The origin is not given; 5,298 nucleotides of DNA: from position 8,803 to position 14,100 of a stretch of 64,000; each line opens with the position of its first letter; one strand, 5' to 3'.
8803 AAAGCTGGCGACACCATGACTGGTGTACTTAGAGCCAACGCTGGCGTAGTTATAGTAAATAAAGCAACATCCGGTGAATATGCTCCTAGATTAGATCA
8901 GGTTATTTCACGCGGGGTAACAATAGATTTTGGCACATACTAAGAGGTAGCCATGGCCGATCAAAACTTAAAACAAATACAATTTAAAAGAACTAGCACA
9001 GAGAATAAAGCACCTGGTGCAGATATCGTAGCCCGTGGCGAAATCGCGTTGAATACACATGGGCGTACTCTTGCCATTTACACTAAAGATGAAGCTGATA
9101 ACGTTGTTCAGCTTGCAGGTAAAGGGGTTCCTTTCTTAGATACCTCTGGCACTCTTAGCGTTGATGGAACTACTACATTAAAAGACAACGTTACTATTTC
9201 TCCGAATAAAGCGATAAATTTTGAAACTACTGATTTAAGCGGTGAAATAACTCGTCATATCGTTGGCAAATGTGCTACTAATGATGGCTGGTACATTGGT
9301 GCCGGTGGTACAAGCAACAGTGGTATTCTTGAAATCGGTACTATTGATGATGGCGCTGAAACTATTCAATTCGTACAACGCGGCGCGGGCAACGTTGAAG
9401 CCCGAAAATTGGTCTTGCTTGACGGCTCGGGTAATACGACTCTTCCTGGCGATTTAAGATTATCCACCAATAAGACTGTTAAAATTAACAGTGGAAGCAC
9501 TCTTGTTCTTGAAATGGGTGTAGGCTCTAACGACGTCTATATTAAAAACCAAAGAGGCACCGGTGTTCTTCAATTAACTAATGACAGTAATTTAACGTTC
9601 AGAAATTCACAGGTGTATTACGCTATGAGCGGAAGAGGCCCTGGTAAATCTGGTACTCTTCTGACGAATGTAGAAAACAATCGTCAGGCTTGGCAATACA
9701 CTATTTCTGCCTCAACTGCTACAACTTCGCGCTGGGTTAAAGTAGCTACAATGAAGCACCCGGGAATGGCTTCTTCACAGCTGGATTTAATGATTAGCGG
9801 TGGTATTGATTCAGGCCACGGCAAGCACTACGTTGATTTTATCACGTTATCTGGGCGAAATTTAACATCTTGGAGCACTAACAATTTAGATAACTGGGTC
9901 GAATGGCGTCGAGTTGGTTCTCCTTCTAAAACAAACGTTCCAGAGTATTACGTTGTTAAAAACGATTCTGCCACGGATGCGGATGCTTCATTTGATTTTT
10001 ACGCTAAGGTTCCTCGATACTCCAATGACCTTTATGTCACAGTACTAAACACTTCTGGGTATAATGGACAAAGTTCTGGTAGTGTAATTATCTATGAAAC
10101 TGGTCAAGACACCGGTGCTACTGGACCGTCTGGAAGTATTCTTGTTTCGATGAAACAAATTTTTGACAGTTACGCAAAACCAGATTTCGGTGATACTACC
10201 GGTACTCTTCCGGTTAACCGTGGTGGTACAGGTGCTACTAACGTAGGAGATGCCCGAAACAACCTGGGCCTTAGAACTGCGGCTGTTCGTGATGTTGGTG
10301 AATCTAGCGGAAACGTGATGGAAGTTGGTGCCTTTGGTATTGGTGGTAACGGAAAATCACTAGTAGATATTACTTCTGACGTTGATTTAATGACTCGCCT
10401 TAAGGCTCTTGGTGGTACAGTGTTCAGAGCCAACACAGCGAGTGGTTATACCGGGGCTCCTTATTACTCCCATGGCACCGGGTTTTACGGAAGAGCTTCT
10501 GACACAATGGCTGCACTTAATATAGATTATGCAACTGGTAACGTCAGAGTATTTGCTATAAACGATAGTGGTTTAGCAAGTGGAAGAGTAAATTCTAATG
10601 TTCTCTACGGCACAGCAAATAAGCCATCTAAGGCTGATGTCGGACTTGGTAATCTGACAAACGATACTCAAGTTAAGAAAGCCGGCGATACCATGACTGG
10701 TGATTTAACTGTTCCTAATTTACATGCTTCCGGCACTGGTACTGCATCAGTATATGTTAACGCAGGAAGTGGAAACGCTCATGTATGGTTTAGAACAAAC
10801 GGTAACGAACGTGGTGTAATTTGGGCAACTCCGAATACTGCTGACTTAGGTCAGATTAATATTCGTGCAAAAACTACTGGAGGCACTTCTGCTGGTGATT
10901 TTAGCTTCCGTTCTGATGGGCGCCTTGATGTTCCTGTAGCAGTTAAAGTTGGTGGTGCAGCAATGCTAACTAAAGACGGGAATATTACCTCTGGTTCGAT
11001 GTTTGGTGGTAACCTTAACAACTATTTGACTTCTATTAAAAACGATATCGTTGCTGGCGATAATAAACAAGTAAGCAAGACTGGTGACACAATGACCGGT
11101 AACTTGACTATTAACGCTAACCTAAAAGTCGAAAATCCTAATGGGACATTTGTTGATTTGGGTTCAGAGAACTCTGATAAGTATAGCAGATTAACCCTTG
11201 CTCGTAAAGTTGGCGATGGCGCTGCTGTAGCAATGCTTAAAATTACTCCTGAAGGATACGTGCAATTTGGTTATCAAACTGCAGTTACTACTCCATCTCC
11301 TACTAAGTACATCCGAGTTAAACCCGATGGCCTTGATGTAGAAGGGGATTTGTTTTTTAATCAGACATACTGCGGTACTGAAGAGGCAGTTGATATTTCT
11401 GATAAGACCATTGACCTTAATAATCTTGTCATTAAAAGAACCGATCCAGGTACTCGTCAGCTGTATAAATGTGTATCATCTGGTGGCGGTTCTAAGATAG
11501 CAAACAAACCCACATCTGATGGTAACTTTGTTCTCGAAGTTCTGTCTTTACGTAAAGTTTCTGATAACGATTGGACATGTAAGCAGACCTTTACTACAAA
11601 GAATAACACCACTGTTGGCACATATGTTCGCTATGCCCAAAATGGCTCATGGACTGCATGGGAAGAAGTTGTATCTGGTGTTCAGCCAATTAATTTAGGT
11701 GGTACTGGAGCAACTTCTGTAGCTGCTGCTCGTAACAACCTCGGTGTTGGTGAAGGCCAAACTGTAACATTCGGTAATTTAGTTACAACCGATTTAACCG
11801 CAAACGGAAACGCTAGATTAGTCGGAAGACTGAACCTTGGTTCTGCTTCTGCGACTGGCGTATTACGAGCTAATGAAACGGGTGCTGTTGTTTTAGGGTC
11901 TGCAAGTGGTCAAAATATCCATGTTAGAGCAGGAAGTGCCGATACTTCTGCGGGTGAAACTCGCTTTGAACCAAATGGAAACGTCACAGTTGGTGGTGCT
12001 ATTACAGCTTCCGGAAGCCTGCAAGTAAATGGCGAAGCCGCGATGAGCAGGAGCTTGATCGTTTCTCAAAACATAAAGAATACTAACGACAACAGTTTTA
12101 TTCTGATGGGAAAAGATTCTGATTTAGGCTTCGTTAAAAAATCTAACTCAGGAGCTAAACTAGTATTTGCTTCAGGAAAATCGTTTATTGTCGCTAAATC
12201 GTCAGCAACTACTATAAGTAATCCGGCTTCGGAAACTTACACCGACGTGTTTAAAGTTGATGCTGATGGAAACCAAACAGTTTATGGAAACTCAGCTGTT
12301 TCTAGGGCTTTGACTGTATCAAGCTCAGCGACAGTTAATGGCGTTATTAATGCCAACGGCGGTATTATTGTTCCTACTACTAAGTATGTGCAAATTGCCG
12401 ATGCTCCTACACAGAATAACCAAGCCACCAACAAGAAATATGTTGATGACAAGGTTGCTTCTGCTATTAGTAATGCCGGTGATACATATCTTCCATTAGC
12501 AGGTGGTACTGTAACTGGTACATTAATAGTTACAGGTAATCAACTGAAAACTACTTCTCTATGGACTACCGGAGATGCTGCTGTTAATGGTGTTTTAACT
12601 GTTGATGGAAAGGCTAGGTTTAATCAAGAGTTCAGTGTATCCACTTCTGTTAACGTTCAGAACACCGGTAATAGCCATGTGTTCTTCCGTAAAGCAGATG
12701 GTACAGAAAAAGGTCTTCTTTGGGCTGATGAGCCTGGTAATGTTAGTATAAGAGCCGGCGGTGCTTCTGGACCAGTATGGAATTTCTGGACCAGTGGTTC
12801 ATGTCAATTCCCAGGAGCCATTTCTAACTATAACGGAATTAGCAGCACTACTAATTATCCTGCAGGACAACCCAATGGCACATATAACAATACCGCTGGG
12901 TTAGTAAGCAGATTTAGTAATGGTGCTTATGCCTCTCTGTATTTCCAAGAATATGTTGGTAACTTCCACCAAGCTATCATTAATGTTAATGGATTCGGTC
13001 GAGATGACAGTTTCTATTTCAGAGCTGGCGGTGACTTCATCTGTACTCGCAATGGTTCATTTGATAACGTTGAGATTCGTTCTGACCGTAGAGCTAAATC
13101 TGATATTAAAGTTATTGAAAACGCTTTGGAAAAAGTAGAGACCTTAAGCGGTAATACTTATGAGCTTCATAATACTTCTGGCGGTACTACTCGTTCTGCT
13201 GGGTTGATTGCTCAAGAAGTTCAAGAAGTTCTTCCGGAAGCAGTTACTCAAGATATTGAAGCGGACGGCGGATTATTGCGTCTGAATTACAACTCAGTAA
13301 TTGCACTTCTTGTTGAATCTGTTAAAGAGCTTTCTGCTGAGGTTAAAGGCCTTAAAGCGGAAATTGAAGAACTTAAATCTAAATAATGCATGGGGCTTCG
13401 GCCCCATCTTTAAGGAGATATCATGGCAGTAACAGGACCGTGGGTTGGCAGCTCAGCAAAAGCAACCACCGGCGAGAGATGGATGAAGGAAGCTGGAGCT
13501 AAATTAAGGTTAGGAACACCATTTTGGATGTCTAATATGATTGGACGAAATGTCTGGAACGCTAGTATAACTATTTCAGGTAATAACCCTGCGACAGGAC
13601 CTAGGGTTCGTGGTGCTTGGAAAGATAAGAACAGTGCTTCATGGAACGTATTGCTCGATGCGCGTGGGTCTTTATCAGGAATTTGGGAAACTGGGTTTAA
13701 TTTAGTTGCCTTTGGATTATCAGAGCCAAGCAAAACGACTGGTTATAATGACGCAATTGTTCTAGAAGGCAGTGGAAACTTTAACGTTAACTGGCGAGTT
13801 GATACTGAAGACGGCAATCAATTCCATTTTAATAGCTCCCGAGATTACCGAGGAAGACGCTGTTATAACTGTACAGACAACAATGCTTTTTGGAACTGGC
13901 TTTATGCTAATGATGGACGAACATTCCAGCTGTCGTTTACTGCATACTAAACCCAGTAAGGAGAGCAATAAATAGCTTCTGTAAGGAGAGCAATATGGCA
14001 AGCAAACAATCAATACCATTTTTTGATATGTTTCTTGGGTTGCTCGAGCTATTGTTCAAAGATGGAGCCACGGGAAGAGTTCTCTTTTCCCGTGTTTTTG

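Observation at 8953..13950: Distal tail fibre gp37 ends in an S74-type intramolecular chaperone and is followed by a gp38-like adhesin: a hybrid tip architecture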

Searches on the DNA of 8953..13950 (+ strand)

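Call 5: search_dna_similar(query=window:8953-13950:+, collection=phages, mode=near, max_rows=30)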
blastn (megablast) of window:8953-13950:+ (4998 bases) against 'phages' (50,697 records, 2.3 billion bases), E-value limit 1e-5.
Records with a match: 250; places in all: 279; records where one place covers at least 80% of the query: 69.
Best place of each record, by identity: 90-95% 31; 80-90% 207; 60-80% 12.
By first word of the organism name: Klebsiella 232; Raoultella 6; Escherichia 4; Tequatrovirus 4; Salmonella 2; Klebsiella_phage 1; Klebseilla 1.
By host as written in the record: Klebsiella pneumoniae 71; - 14; Klebsiella pneumoniae MRSN414780 10; Raoultella planticola K59 (synonym: Klebsiella planticola) 7; Klebsiella sp. 7; Klebsiella pneumoniae ATCC 13883 6; Klebsiella sp. M5a1 6; Klebsiella pneumoniae JHCK1 (BEI NR-48976) 6; and 70 more.
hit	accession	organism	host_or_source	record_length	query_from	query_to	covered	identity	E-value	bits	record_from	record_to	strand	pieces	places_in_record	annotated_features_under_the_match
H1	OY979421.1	Klebsiella phage vB_Kte_K65PH164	-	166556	1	4998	100%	95.0%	0e+0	7840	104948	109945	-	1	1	tail fiber protein | tail fiber adhesin | holin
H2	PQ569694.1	Klebsiella phage vB_Kpn_K65_evo1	Klebsiella pneumoniae K28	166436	1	4998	100%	94.9%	0e+0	7829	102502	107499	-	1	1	tail fiber protein | tail fiber adhesin | holin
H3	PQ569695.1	Klebsiella phage vB_Kpl_K65_evo2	Raoultella planticola K59 (synonym: ...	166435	1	4998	100%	94.9%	0e+0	7829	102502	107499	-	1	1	tail fiber protein | tail fiber adhesin | holin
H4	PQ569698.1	Klebsiella phage vB_Kpl_K65_evo5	Raoultella planticola K59 (synonym: ...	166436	1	4998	100%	94.9%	0e+0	7829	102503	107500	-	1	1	tail fiber protein | tail fiber adhesin | holin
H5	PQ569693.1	Klebsiella phage vB_Kpn_K65_evo10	Klebsiella pneumoniae K62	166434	1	4998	100%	94.9%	0e+0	7823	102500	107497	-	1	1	tail fiber protein | tail fiber adhesin | holin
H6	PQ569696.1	Klebsiella phage vB_Kpl_K65_evo3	Raoultella planticola K59 (synonym: ...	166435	1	4998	100%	94.9%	0e+0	7823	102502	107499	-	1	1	tail fiber protein | tail fiber adhesin | holin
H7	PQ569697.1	Klebsiella phage vB_Kpl_K65_evo4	Raoultella planticola K59 (synonym: ...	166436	1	4998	100%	94.9%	0e+0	7823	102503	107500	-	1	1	tail fiber protein | tail fiber adhesin | holin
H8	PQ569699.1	Klebsiella phage vB_Kpl_K65_evo6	Raoultella planticola K59 (synonym: ...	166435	1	4998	100%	94.9%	0e+0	7823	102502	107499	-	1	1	tail fiber protein | tail fiber adhesin | holin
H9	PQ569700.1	Klebsiella phage vB_Kpl_K65_evo7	Raoultella planticola K59 (synonym: ...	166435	1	4998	100%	94.9%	0e+0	7812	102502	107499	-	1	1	tail fiber protein | tail fiber adhesin | holin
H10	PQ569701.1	Klebsiella phage vB_Kpl_K65_evo8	Raoultella planticola K59 (synonym: ...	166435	1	4998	100%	94.9%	0e+0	7806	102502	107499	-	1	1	tail fiber protein | tail fiber adhesin | holin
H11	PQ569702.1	Klebsiella phage vB_Kpn_K65_evo9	Klebsiella pneumoniae K62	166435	1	4998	100%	94.9%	0e+0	7806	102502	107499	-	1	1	tail fiber protein | tail fiber adhesin | holin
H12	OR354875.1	Klebsiella phage ValerieMcCarty01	Klebsiella oxytoca clinical isolate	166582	1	4998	100%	93.4%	0e+0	7413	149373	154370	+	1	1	L-shaped tail fiber protein | distal long tail fiber assembly catalyst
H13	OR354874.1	Klebsiella phage ValerieMcCarty05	Klebsiella oxytoca clinical isolate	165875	1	4998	100%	93.3%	0e+0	7387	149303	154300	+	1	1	L-shaped tail fiber | distal long tail fiber assembly catalyst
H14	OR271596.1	Klebsiella phage ValerieMcCarty04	Klebsiella oxytoca clinical isolate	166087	1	4998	100%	93.3%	0e+0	7385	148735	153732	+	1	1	L-shaped tail fiber protein | distal long tail fiber assembly catalyst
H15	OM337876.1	Klebsiella phage KP182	Klebsiella pneumoniae CEMTC 1967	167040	1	4998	97%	89.4%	0e+0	6099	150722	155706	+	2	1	L-shaped tail fiber protein | distal long tail fiber assembly catalyst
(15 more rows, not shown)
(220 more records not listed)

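Call 14: get_annotated_region(hit=H1, flank=6000)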
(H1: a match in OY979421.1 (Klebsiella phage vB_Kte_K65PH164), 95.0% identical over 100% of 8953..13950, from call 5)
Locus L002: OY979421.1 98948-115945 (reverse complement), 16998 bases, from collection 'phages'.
description: Klebsiella phage vB_Kte_K65PH164 genome assembly, chromosome: K65PH164_assembly.
organism: Klebsiella phage vB_Kte_K65PH164 (NCBI taxid 3071677)
taxonomy: Viruses; Duplodnaviria; Heunggongvirae; Uroviricota; Caudoviricetes; Straboviridae; Tevenvirinae; Jiaodavirus
host: -; source: -; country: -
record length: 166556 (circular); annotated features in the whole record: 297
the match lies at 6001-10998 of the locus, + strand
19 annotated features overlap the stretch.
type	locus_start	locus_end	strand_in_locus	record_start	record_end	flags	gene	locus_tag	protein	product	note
CDS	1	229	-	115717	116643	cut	-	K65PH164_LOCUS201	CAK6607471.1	exonuclease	source:genemarks_glimmer_phanotate_prodigal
CDS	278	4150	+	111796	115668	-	-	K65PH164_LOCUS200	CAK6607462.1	tail fiber protein proximal subunit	source:glimmer_phanotate_prodigal_genemarks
CDS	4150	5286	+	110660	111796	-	-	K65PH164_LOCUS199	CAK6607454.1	long tail fiber protein proximal connector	source:genemarks_glimmer_phanotate_prodigal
CDS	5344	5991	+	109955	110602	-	-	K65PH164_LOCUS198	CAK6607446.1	hinge connector of long tail fiber protein distal connector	source:genemarks_glimmer_phanotate_prodigal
CDS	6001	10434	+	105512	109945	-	-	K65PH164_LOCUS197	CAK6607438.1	tail fiber protein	source:genemarks_glimmer_phanotate_prodigal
CDS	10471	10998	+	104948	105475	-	-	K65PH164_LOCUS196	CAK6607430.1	tail fiber adhesin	source:genemarks_glimmer_phanotate_prodigal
CDS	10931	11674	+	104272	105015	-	-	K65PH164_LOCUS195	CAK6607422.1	holin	source:genemarks_prodigal_glimmer_phanotate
CDS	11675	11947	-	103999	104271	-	-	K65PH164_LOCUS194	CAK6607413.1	anti-sigma factor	source:genemarks_glimmer_phanotate_prodigal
CDS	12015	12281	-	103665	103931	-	-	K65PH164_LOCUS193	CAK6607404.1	unknown function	source:genemarks_phanotate_prodigal_glimmer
CDS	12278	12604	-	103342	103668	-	-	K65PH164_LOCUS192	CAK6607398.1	unknown function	source:genemarks_glimmer_phanotate_prodigal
CDS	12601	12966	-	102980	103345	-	-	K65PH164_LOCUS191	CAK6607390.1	unknown function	source:genemarks_phanotate_glimmer_prodigal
CDS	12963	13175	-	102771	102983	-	-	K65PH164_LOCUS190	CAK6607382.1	anti-restriction nuclease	source:genemarks_glimmer_phanotate_prodigal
CDS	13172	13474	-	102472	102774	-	-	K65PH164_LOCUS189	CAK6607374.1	unknown function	source:genemarks_glimmer_phanotate_prodigal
CDS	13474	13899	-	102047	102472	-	-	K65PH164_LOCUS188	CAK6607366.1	unknown function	source:genemarks_glimmer_phanotate_prodigal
CDS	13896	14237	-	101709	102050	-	-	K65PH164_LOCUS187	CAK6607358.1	unknown function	source:genemarks_glimmer_phanotate_prodigal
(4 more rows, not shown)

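Call 36: get_annotated_region(hit=H2, flank=6000)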
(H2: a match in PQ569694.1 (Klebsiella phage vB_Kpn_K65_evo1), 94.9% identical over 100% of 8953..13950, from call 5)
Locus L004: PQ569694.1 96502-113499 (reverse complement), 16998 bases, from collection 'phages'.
description: Klebsiella phage vB_Kpn_K65_evo1, complete genome.
organism: Klebsiella phage vB_Kpn_K65_evo1 (NCBI taxid 3412938)
taxonomy: Viruses
host: Klebsiella pneumoniae K28; source: -; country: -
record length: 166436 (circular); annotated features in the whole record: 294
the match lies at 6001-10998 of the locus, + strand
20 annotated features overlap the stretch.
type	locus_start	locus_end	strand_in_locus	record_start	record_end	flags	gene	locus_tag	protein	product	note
CDS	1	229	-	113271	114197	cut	-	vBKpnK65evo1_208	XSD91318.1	exonuclease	-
CDS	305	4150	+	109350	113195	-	-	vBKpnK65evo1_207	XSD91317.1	tail fiber protein proximal subunit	-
CDS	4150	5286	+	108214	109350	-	-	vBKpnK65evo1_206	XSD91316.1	long tail fiber protein proximal connector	-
CDS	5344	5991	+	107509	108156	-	-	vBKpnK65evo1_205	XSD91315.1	hinge connector of long tail fiber protein distal connector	-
CDS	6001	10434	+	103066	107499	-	-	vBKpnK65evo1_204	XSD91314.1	tail fiber protein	-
CDS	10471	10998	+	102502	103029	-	-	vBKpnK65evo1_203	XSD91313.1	tail fiber adhesin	-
CDS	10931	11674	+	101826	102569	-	-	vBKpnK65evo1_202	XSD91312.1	holin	-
CDS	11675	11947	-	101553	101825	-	-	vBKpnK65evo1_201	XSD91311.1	anti-sigma factor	-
CDS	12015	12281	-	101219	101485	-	-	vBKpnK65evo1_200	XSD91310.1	hypothetical protein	-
CDS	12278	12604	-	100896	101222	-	-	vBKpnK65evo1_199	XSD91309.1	hypothetical protein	-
CDS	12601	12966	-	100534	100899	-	-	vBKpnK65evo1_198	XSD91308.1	hypothetical protein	-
CDS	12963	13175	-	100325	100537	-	-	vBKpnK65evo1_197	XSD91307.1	anti-restriction nuclease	-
CDS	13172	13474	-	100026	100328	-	-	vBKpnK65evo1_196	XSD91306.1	hypothetical protein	-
CDS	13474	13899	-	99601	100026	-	-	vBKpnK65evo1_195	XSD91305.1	hypothetical protein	-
CDS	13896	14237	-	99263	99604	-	-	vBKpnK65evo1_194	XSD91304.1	hypothetical protein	-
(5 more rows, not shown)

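Call 37: get_annotated_region(hit=H3, flank=6000)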
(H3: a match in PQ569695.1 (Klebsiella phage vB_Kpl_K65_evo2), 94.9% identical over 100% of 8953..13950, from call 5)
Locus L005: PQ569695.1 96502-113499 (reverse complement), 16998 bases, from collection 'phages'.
description: Klebsiella phage vB_Kpl_K65_evo2, complete genome.
organism: Klebsiella phage vB_Kpl_K65_evo2 (NCBI taxid 3412897)
taxonomy: Viruses
host: Raoultella planticola K59 (synonym: Klebsiella planticola); source: -; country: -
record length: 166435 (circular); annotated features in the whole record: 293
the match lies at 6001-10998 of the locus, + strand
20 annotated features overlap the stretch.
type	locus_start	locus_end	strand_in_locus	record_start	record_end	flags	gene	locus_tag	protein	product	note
CDS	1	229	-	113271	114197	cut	-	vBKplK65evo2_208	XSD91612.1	exonuclease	-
CDS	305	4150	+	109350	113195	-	-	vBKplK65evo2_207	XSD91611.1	tail fiber protein proximal subunit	-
CDS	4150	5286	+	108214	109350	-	-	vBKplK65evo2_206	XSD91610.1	long tail fiber protein proximal connector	-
CDS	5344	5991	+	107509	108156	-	-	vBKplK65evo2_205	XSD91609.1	hinge connector of long tail fiber protein distal connector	-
CDS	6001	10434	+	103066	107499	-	-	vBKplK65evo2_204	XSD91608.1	tail fiber protein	-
CDS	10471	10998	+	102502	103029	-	-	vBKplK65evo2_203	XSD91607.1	tail fiber adhesin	-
CDS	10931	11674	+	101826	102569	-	-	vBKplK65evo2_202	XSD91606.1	holin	-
CDS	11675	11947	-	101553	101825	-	-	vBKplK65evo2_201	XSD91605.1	anti-sigma factor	-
CDS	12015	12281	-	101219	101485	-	-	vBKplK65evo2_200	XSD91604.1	hypothetical protein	-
CDS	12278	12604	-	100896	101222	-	-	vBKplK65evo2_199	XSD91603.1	hypothetical protein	-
CDS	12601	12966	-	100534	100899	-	-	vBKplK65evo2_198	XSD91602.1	hypothetical protein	-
CDS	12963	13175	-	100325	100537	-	-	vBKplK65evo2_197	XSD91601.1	anti-restriction nuclease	-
CDS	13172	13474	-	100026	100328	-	-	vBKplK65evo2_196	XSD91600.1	hypothetical protein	-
CDS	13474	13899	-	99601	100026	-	-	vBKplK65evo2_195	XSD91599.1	hypothetical protein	-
CDS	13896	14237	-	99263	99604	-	-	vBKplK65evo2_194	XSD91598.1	hypothetical protein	-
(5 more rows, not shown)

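Call 38: get_annotated_region(hit=H5, flank=6000)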
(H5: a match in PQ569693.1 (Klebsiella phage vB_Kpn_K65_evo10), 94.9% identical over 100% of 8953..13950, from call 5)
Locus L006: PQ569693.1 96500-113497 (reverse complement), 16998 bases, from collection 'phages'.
description: Klebsiella phage vB_Kpn_K65_evo10, complete genome.
organism: Klebsiella phage vB_Kpn_K65_evo10 (NCBI taxid 3412939)
taxonomy: Viruses
host: Klebsiella pneumoniae K62; source: -; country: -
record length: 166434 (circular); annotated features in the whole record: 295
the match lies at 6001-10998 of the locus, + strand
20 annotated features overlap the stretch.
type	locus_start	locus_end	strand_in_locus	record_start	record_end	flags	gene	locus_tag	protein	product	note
CDS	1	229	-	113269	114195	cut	-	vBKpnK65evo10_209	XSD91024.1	exonuclease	-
CDS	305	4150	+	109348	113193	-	-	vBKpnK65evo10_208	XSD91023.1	tail fiber protein proximal subunit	-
CDS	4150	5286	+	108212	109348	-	-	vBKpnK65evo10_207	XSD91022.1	long tail fiber protein proximal connector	-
CDS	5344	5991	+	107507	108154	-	-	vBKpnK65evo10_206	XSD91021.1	hinge connector of long tail fiber protein distal connector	-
CDS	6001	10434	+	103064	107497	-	-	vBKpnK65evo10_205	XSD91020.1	tail fiber protein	-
CDS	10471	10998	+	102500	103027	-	-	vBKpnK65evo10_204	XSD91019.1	tail fiber adhesin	-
CDS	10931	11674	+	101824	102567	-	-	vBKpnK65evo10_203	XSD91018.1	holin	-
CDS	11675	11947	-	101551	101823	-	-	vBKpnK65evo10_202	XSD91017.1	anti-sigma factor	-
CDS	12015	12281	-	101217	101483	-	-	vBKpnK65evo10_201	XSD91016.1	hypothetical protein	-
CDS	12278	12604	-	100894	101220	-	-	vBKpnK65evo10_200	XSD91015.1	hypothetical protein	-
CDS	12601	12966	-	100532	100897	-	-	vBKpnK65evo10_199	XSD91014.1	hypothetical protein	-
CDS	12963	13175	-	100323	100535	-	-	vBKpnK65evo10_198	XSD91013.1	anti-restriction nuclease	-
CDS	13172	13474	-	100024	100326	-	-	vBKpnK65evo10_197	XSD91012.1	hypothetical protein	-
CDS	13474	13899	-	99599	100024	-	-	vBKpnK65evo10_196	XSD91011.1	hypothetical protein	-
CDS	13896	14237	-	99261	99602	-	-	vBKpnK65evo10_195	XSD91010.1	hypothetical protein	-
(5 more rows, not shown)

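Call 39: get_annotated_region(hit=H9, flank=6000)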
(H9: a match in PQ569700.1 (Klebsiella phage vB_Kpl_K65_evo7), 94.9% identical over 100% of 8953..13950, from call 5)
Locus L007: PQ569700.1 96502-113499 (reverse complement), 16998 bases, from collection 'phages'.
description: Klebsiella phage vB_Kpl_K65_evo7, complete genome.
organism: Klebsiella phage vB_Kpl_K65_evo7 (NCBI taxid 3412902)
taxonomy: Viruses
host: Raoultella planticola K59 (synonym: Klebsiella planticola); source: -; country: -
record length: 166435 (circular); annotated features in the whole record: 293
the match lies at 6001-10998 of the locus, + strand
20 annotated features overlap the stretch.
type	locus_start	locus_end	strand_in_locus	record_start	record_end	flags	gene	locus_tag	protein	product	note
CDS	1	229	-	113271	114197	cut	-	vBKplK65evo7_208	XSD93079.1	exonuclease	-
CDS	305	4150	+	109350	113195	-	-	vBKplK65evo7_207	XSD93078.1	tail fiber protein proximal subunit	-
CDS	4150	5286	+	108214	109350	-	-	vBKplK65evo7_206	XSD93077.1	long tail fiber protein proximal connector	-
CDS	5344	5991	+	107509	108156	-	-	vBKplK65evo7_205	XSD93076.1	hinge connector of long tail fiber protein distal connector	-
CDS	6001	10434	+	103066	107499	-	-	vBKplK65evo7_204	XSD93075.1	tail fiber protein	-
CDS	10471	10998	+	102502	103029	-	-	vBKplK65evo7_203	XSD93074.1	tail fiber adhesin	-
CDS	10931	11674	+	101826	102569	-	-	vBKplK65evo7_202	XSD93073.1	holin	-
CDS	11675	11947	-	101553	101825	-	-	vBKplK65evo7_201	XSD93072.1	anti-sigma factor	-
CDS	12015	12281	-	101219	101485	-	-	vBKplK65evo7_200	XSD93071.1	hypothetical protein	-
CDS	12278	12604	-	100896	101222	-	-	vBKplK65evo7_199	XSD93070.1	hypothetical protein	-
CDS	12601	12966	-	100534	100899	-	-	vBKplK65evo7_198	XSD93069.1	hypothetical protein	-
CDS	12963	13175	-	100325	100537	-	-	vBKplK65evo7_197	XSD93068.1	anti-restriction nuclease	-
CDS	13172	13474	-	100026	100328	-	-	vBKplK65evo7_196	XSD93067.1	hypothetical protein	-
CDS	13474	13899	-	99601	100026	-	-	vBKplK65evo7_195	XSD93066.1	hypothetical protein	-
CDS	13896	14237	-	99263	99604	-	-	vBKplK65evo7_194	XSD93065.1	hypothetical protein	-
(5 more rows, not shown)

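Call 40: get_annotated_region(hit=H10, flank=6000)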
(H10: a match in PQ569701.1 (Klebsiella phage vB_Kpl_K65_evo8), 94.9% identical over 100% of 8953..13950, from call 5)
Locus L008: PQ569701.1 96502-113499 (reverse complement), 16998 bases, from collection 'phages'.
description: Klebsiella phage vB_Kpl_K65_evo8, complete genome.
organism: Klebsiella phage vB_Kpl_K65_evo8 (NCBI taxid 3412903)
taxonomy: Viruses
host: Raoultella planticola K59 (synonym: Klebsiella planticola); source: -; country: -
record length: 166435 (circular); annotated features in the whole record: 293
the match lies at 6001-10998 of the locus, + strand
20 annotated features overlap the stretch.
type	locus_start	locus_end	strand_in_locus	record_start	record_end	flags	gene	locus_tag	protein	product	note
CDS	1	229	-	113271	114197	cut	-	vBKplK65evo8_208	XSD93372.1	exonuclease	-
CDS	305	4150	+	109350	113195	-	-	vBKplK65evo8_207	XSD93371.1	tail fiber protein proximal subunit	-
CDS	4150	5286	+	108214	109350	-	-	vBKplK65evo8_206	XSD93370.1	long tail fiber protein proximal connector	-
CDS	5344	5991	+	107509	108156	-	-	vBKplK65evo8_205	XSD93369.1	hinge connector of long tail fiber protein distal connector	-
CDS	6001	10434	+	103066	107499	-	-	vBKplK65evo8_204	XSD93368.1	tail fiber protein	-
CDS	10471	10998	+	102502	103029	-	-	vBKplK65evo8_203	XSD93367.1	tail fiber adhesin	-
CDS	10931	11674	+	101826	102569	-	-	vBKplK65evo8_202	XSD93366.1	holin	-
CDS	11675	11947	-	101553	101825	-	-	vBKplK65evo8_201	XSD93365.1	anti-sigma factor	-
CDS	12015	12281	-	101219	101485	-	-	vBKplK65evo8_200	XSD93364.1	hypothetical protein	-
CDS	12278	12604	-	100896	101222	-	-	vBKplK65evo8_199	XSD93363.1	hypothetical protein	-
CDS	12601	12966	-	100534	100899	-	-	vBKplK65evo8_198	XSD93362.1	hypothetical protein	-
CDS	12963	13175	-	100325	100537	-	-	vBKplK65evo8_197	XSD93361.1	anti-restriction nuclease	-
CDS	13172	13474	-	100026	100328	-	-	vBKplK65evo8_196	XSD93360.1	hypothetical protein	-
CDS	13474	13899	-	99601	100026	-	-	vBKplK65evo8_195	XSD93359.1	hypothetical protein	-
CDS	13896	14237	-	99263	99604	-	-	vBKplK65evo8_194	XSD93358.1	hypothetical protein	-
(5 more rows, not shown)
